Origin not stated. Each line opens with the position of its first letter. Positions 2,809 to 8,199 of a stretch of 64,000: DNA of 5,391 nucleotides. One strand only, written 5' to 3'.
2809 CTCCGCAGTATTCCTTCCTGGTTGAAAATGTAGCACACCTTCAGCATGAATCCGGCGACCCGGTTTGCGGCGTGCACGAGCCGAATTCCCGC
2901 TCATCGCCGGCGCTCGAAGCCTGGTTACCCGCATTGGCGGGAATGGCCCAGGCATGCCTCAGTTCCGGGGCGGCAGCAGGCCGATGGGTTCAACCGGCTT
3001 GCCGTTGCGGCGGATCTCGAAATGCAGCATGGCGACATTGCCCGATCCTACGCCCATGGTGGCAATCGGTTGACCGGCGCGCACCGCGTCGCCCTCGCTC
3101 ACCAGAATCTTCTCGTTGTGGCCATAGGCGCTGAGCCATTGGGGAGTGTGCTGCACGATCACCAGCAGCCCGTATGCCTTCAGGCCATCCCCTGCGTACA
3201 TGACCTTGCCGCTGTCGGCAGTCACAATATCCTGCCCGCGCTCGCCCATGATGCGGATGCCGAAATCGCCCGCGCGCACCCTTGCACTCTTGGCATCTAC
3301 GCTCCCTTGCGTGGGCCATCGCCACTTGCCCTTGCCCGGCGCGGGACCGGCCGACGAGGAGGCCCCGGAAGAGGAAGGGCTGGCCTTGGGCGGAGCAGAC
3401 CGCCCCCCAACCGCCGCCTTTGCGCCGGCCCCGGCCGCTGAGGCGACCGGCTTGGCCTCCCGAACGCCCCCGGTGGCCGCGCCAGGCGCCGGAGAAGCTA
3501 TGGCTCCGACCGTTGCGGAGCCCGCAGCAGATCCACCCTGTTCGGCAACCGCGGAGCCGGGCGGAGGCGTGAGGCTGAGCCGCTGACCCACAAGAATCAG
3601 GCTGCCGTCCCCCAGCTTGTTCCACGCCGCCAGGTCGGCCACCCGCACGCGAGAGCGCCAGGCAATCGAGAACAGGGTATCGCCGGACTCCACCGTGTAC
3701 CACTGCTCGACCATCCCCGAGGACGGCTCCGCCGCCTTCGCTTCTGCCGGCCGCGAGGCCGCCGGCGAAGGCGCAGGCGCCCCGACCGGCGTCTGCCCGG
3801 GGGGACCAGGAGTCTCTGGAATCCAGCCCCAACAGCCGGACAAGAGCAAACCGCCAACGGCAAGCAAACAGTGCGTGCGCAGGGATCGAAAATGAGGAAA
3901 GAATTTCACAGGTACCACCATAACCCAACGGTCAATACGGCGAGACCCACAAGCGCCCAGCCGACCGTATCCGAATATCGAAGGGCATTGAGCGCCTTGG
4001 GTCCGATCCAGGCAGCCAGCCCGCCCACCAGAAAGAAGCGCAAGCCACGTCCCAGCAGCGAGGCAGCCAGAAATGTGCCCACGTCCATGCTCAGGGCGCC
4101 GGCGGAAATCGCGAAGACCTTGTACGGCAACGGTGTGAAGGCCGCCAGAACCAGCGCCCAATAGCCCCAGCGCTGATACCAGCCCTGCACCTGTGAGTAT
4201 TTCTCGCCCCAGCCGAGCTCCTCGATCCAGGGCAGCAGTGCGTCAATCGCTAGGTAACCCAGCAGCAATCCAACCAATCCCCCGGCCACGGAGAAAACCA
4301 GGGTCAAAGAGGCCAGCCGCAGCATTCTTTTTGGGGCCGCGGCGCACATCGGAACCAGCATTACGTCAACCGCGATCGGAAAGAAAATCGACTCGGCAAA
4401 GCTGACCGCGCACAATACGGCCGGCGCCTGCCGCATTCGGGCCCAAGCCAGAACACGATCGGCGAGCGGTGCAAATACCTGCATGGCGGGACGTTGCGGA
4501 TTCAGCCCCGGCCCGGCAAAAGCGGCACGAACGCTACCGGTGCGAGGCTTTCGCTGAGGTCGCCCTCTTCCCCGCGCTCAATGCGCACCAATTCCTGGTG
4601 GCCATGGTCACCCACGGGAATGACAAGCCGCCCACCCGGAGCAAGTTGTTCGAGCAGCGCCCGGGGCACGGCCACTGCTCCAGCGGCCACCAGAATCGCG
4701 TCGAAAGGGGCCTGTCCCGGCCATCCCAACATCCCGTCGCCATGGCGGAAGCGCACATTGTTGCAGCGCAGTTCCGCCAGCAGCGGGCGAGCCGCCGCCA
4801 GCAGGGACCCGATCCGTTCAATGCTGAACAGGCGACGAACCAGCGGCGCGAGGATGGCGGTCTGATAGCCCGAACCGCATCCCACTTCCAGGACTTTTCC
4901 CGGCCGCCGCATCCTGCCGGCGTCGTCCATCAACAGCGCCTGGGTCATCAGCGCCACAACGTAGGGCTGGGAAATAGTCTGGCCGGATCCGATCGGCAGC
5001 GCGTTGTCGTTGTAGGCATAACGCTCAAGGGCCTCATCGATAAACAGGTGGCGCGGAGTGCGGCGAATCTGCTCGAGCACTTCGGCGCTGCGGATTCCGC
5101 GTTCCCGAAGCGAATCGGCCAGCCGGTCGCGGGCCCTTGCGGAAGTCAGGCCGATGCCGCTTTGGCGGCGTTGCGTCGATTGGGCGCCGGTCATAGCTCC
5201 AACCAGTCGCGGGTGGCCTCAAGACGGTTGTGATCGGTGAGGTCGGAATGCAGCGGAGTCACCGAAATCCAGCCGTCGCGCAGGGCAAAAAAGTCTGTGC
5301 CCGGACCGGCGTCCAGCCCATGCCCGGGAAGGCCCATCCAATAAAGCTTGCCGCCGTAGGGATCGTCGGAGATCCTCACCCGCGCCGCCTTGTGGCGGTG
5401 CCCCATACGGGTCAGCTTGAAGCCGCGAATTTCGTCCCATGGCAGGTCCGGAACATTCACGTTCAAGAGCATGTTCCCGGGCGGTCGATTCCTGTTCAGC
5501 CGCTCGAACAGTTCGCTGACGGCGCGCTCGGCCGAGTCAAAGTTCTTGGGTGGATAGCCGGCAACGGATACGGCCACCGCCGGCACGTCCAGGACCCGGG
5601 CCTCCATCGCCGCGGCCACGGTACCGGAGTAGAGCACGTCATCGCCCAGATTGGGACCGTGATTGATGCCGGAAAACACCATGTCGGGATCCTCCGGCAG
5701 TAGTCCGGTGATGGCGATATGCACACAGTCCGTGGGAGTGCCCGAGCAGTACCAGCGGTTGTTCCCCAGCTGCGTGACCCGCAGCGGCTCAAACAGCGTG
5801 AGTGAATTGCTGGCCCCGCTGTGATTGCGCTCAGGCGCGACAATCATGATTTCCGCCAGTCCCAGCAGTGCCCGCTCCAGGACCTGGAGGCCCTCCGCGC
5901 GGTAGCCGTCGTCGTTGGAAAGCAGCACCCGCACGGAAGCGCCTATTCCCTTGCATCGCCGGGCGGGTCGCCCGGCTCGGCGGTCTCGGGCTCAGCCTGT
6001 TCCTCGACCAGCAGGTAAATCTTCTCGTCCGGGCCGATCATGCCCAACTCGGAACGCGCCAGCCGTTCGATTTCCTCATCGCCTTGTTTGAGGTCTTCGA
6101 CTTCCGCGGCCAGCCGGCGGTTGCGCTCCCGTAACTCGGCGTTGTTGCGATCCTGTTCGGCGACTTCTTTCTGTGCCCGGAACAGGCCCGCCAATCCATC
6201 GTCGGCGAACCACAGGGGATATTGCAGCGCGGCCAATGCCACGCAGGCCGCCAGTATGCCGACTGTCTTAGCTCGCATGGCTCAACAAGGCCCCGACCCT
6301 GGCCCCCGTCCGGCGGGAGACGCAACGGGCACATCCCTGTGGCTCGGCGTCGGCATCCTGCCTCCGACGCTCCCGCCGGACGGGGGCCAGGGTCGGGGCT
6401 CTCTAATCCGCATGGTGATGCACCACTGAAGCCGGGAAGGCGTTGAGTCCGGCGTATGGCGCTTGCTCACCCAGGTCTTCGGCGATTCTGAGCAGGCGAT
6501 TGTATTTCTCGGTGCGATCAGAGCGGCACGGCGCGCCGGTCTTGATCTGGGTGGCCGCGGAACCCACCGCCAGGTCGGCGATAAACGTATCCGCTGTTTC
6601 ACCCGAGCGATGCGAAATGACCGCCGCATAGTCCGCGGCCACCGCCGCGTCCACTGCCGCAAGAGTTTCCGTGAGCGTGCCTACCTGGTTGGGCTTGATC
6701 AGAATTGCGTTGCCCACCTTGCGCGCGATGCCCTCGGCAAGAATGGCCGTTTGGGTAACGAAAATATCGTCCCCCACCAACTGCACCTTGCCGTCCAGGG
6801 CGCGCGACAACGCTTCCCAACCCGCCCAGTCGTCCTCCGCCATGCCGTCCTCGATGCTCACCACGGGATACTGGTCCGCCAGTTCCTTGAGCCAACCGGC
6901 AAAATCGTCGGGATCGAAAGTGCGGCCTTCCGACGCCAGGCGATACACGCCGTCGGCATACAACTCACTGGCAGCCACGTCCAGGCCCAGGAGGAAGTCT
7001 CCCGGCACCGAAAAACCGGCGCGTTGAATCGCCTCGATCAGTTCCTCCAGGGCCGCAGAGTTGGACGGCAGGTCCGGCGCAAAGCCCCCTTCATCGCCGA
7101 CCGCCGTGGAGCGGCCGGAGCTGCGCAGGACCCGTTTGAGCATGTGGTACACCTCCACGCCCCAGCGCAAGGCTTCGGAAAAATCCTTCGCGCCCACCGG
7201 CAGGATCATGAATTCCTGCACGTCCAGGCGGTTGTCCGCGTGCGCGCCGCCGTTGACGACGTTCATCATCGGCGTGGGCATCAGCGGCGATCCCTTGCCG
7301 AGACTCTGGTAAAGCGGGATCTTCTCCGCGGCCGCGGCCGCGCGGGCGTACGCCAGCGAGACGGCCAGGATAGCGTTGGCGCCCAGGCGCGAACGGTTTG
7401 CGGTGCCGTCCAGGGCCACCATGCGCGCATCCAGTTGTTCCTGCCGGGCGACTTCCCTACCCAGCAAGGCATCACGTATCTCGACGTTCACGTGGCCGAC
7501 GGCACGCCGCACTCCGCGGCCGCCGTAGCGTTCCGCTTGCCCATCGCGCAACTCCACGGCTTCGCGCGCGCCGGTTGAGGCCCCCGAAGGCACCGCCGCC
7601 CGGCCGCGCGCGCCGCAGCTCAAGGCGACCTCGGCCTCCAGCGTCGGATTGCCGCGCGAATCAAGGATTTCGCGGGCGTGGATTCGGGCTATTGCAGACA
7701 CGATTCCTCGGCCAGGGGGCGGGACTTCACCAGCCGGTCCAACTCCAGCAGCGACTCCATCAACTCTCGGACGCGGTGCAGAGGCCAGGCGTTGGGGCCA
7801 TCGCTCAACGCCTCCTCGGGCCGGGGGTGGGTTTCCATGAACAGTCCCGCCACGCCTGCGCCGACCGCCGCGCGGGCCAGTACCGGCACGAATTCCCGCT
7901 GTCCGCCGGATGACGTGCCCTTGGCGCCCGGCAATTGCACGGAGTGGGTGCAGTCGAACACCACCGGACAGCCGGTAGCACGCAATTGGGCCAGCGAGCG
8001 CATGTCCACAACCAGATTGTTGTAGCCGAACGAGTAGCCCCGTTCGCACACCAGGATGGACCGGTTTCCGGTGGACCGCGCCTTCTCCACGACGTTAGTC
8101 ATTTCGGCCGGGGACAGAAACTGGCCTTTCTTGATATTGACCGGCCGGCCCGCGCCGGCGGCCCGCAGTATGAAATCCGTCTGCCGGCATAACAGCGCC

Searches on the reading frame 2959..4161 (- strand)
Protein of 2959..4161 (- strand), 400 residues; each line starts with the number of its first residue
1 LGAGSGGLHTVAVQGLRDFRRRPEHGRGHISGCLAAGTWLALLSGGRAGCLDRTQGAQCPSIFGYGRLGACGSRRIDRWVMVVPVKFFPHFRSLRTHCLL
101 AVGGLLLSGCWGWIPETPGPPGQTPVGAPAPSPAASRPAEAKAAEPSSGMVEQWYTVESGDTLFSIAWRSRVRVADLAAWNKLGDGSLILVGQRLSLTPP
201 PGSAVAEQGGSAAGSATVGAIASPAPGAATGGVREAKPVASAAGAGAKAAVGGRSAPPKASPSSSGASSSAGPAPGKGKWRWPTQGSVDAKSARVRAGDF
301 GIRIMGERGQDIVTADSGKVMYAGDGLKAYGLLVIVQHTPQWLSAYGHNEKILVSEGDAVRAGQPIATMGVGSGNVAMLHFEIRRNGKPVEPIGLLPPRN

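Call 78: search_protein_families(library=pfam, proteins=[window:2959-4161:-], max_evalue=0.00001)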
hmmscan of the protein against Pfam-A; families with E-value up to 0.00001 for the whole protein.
window:2959-4161:- (400 aa): 2 families
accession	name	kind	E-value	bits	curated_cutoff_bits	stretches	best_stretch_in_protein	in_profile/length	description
PF01551.29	Peptidase_M23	-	2.2e-23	82.7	28.7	1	301-392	5-96/96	Peptidase family M23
PF01476.26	LysM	-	5e-12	46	20.9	1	155-197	1-42/43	LysM domain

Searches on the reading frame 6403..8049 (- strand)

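Call 78: search_protein_families(library=pfam, proteins=[window:6403-8049:-], max_evalue=0.00001)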
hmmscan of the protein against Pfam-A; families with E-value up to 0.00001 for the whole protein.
window:6403-8049:- (548 aa): 2 families
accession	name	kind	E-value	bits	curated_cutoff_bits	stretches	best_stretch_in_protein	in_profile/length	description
PF00113.28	Enolase_C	-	6.4e-116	387.2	21.5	1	256-537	3-292/296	Enolase, C-terminal TIM barrel domain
PF03952.21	Enolase_N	-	4.2e-53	179.5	35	1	120-249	1-130/131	Enolase, N-terminal domain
